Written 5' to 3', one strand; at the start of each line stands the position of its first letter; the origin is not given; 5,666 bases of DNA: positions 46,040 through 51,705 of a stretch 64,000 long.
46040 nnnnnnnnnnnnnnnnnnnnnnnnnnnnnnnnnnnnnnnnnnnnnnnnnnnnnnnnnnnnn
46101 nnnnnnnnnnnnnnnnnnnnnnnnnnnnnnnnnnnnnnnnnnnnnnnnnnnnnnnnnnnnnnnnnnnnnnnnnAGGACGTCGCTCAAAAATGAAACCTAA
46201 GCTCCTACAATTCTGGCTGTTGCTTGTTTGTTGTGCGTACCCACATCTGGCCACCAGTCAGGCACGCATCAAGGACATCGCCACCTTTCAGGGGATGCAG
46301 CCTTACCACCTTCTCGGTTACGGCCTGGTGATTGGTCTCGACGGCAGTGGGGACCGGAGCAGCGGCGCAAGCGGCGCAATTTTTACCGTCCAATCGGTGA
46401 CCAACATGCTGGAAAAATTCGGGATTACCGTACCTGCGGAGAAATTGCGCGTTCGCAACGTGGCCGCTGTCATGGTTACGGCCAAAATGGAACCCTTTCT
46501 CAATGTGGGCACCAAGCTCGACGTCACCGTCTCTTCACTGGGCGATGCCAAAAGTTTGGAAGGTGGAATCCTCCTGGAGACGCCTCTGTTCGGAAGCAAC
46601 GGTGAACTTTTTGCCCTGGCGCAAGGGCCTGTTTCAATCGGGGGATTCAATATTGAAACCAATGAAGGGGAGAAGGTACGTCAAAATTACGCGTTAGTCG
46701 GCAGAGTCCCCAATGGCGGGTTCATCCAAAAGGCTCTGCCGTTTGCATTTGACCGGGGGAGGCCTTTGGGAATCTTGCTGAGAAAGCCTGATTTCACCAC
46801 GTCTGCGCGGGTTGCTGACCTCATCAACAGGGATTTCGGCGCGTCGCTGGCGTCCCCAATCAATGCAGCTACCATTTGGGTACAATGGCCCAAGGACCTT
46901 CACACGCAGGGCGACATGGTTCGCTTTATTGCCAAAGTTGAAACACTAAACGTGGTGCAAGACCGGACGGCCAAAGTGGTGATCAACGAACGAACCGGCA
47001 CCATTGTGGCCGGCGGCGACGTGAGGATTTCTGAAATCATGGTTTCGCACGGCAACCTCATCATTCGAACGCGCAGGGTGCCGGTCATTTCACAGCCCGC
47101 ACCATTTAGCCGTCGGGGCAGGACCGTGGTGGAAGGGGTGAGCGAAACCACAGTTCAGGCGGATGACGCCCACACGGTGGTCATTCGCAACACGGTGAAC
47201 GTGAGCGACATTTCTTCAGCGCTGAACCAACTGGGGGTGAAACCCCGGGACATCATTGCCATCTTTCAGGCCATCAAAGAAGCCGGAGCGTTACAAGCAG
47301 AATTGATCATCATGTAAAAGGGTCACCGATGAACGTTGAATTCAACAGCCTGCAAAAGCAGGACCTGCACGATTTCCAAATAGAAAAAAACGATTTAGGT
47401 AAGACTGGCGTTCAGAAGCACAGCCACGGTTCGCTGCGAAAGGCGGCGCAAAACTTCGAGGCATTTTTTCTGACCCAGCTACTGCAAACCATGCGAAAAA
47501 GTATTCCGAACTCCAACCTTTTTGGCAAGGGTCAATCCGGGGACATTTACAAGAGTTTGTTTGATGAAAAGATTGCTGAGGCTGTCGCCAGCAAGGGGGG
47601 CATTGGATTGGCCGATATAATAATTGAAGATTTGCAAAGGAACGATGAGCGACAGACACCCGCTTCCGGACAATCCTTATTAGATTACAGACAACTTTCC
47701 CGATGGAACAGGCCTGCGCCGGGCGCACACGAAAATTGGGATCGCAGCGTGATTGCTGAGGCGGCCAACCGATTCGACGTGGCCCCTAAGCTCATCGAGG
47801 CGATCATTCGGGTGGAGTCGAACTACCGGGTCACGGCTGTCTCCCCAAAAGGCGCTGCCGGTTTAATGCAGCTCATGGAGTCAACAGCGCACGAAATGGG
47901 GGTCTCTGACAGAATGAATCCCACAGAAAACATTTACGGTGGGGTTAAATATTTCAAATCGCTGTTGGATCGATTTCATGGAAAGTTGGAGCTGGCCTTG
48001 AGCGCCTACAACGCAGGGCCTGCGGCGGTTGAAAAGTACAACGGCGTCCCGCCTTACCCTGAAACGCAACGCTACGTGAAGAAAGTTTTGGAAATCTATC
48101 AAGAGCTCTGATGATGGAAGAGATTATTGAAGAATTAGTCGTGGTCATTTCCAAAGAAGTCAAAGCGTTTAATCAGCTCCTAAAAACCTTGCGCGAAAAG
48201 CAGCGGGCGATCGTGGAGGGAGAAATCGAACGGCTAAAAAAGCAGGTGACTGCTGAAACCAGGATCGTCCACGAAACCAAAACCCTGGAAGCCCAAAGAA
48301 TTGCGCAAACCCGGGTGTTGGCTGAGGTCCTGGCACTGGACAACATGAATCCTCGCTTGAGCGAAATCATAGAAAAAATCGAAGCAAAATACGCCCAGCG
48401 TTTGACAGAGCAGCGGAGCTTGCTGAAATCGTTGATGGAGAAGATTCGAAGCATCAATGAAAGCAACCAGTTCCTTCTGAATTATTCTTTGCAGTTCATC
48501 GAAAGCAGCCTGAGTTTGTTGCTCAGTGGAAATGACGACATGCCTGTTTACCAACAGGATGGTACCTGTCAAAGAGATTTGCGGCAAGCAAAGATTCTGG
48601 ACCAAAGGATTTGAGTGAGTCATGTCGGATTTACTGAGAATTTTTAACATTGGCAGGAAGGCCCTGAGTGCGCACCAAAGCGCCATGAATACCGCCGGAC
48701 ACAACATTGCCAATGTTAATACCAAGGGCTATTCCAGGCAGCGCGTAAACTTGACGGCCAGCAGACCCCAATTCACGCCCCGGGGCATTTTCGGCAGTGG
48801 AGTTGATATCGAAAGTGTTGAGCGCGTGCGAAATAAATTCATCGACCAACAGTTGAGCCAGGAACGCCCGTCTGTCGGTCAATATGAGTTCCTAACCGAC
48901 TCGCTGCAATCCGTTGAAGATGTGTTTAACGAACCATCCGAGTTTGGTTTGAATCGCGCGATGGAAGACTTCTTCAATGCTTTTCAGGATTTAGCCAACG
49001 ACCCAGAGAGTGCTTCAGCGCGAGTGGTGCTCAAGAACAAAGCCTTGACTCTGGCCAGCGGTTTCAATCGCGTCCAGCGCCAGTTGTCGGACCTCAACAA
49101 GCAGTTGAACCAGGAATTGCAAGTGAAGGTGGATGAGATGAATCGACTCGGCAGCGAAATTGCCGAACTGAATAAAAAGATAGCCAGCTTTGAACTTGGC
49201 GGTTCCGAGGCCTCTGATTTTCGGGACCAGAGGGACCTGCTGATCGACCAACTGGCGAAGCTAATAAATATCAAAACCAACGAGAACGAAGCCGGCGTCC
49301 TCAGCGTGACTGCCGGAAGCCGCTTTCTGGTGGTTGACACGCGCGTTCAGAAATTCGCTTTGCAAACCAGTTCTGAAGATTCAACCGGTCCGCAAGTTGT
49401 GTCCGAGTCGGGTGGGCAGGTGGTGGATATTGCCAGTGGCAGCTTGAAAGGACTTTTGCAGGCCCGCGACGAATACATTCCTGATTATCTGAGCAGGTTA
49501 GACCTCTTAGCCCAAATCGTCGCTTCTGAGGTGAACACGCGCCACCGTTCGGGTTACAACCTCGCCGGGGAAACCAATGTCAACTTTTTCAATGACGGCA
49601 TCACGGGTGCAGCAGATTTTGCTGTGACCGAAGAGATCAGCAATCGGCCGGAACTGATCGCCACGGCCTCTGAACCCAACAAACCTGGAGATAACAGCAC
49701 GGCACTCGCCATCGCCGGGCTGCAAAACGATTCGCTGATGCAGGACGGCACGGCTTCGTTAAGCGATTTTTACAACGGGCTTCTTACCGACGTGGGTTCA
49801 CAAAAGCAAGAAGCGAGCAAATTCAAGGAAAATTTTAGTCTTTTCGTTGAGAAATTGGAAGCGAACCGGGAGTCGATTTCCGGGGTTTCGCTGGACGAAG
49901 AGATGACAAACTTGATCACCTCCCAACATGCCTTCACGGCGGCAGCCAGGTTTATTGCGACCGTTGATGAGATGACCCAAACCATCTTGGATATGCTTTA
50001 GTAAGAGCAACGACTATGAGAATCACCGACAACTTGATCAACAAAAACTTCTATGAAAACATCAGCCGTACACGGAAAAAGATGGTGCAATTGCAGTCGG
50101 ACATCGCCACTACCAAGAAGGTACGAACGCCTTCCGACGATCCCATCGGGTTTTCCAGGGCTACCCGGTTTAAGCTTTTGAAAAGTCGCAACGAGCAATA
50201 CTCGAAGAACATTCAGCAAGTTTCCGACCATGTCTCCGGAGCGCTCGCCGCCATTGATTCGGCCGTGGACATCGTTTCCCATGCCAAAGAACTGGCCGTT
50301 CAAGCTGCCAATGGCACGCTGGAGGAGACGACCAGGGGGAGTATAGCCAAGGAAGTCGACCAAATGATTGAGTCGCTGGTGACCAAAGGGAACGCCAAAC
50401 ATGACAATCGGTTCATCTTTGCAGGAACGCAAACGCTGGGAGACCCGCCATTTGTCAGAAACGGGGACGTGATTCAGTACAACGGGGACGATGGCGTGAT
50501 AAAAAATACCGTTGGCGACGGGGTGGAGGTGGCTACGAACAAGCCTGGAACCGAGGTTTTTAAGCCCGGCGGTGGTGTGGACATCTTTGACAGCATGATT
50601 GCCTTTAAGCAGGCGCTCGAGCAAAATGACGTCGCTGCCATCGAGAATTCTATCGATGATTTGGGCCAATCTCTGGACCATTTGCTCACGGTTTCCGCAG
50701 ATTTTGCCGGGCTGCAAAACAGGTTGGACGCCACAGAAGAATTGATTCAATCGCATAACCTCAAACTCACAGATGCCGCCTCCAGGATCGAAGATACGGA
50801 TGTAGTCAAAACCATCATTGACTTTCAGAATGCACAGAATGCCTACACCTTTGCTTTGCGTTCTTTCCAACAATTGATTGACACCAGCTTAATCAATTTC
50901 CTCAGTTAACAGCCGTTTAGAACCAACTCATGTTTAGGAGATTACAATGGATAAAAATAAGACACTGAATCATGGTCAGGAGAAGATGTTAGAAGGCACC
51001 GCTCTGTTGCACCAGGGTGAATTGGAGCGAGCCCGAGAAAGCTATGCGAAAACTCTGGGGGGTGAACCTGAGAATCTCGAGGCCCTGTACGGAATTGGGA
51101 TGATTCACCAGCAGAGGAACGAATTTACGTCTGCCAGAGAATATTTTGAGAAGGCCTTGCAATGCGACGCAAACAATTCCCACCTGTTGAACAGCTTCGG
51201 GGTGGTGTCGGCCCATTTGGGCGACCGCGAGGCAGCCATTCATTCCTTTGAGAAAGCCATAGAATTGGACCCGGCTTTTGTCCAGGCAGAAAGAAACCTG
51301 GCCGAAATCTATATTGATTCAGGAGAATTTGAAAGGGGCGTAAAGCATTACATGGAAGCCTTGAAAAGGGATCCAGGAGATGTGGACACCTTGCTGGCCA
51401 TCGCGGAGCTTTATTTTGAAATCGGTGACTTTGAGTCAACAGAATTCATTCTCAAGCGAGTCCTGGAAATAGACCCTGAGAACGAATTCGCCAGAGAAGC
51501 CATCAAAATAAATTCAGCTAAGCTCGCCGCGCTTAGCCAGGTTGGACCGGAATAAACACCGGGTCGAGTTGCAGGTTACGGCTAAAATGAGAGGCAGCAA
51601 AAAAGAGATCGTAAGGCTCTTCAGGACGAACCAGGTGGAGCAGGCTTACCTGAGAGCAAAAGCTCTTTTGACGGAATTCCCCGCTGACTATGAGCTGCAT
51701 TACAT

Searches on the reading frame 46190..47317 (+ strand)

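Call 19: search_protein_families(library=pfam, proteins=[window:46190-47317:+], max_evalue=0.00001)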
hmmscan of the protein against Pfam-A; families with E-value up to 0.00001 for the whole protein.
window:46190-47317:+ (375 aa): 1 family
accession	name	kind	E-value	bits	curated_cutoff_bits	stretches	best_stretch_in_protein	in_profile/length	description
PF02119.21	FlgI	-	2.6e-125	418.4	25.3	1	26-374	1-343/343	Flagellar P-ring protein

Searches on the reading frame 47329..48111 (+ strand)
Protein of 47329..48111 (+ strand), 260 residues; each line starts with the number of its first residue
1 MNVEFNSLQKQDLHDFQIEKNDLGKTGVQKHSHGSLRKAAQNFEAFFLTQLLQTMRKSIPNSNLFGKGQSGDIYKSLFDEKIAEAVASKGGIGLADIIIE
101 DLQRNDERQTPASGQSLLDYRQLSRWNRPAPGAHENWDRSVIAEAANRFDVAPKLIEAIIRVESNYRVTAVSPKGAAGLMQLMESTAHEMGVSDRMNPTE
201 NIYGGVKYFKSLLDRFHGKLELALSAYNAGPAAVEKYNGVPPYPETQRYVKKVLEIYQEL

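Call 19: search_protein_families(library=pfam, proteins=[window:47329-48111:+], max_evalue=0.00001)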
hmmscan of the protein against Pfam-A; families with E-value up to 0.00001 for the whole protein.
window:47329-48111:+ (260 aa): 2 families
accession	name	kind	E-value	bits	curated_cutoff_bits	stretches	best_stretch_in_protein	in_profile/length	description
PF01464.25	SLT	-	4.2e-28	97.7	21.3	1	141-239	2-106/117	Transglycosylase SLT domain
PF10135.14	Rod-binding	-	1.7e-14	54.6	25.1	1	54-99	2-49/51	Rod binding protein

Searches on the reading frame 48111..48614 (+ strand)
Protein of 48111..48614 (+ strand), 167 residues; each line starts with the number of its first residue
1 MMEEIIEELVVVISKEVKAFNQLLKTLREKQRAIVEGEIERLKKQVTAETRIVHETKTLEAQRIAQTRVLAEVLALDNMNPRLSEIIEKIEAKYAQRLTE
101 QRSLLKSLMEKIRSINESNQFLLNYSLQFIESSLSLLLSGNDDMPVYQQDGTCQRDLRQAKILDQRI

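Call 19: search_protein_families(library=pfam, proteins=[window:48111-48614:+], max_evalue=0.00001)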
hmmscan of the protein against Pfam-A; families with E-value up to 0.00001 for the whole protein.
window:48111-48614:+ (167 aa): 1 family
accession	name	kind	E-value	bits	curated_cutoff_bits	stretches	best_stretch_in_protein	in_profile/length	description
PF05130.17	FlgN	-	2.8e-23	83.4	30.5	1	2-152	1-144/147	FlgN protein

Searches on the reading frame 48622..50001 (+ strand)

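Call 19: search_protein_families(library=pfam, proteins=[window:48622-50001:+], max_evalue=0.00001)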
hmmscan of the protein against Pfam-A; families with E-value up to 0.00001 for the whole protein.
window:48622-50001:+ (459 aa): 3 families
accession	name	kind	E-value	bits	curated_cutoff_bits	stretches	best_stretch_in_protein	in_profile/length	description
PF22638.1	FlgK_D1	-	1.8e-58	198.3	28.6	1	95-323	1-233/233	Flagellar hook-associated protein FlgK helical domain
PF06429.18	Flg_bbr_C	-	9e-13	48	23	1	419-458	7-46/46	Flagellar basal body rod FlgEFG protein C-terminal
PF00460.25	Flg_bb_rod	-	2.2e-07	31.1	20.7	1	9-37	2-30/31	Flagella basal body rod protein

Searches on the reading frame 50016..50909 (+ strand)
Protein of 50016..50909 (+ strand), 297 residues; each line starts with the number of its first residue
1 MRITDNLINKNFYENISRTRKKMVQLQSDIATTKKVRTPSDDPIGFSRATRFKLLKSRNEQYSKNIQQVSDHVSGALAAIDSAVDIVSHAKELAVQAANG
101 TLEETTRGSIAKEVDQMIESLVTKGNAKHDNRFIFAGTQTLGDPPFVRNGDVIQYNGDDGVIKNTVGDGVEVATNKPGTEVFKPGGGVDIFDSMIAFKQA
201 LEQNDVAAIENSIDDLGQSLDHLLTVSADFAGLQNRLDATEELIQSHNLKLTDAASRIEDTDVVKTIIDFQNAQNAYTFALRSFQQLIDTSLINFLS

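Call 19: search_protein_families(library=pfam, proteins=[window:50016-50909:+], max_evalue=0.00001)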
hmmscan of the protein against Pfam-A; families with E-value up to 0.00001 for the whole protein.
window:50016-50909:+ (297 aa): 1 family
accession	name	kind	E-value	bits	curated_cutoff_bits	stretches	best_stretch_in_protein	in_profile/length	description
PF00669.25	Flagellin_N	-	5.6e-19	69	26.6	1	4-140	2-139/139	Bacterial flagellin N-terminal helical region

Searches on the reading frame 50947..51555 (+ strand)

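Call 19: search_protein_families(library=pfam, proteins=[window:50947-51555:+], max_evalue=0.00001)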
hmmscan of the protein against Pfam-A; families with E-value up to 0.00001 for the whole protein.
window:50947-51555:+ (202 aa): 16 families
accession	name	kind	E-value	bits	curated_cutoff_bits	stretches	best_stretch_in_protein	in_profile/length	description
PF00515.34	TPR_1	-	1.8e-27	94.5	27.8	1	45-77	2-34/34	Tetratricopeptide repeat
PF13181.12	TPR_8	-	1.1e-26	91.1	25.7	0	81-110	4-33/34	Tetratricopeptide repeat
PF07719.23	TPR_2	-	1.2e-26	91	27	1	45-77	2-34/34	Tetratricopeptide repeat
PF14559.12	TPR_19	-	1.5e-23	83.3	25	2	126-179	5-58/68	Tetratricopeptide repeat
PF13432.12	TPR_16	-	5.1e-21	75.2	32.7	2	16-77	3-64/65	Tetratricopeptide repeat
PF13431.12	TPR_17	-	5.9e-19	67.1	24.4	0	134-163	1-30/34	Tetratricopeptide repeat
PF13428.12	TPR_14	-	2.8e-18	65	23.5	0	116-155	5-44/44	Tetratricopeptide repeat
PF13424.12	TPR_12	-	8.6e-18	64.8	30.1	1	26-73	26-74/77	Tetratricopeptide repeat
PF13414.12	TPR_11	-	2e-17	63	26.8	0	91-122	7-38/42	TPR repeat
PF23914.1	TPR_CcmH_CycH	-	3.2e-13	50.2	42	1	83-179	55-154/158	Cytochrome c-type biogenesis protein H TPR domain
PF13374.12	TPR_10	-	5.5e-13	48.9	27.5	0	46-72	4-30/42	Tetratricopeptide repeat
PF13174.12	TPR_6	-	1.8e-12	47.4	26.3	0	45-71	1-27/33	Tetratricopeptide repeat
PF13176.12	TPR_7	-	6.9e-12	44.9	27.9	0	117-146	4-35/36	Tetratricopeptide repeat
PF13371.12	TPR_9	-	2.3e-11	44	35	0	52-115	3-66/73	Tetratricopeptide repeat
PF25064.1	ARM_TT21_5th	-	5.5e-07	30.4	27.8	0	21-122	12-116/117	TT21 fifth ARM repeats domain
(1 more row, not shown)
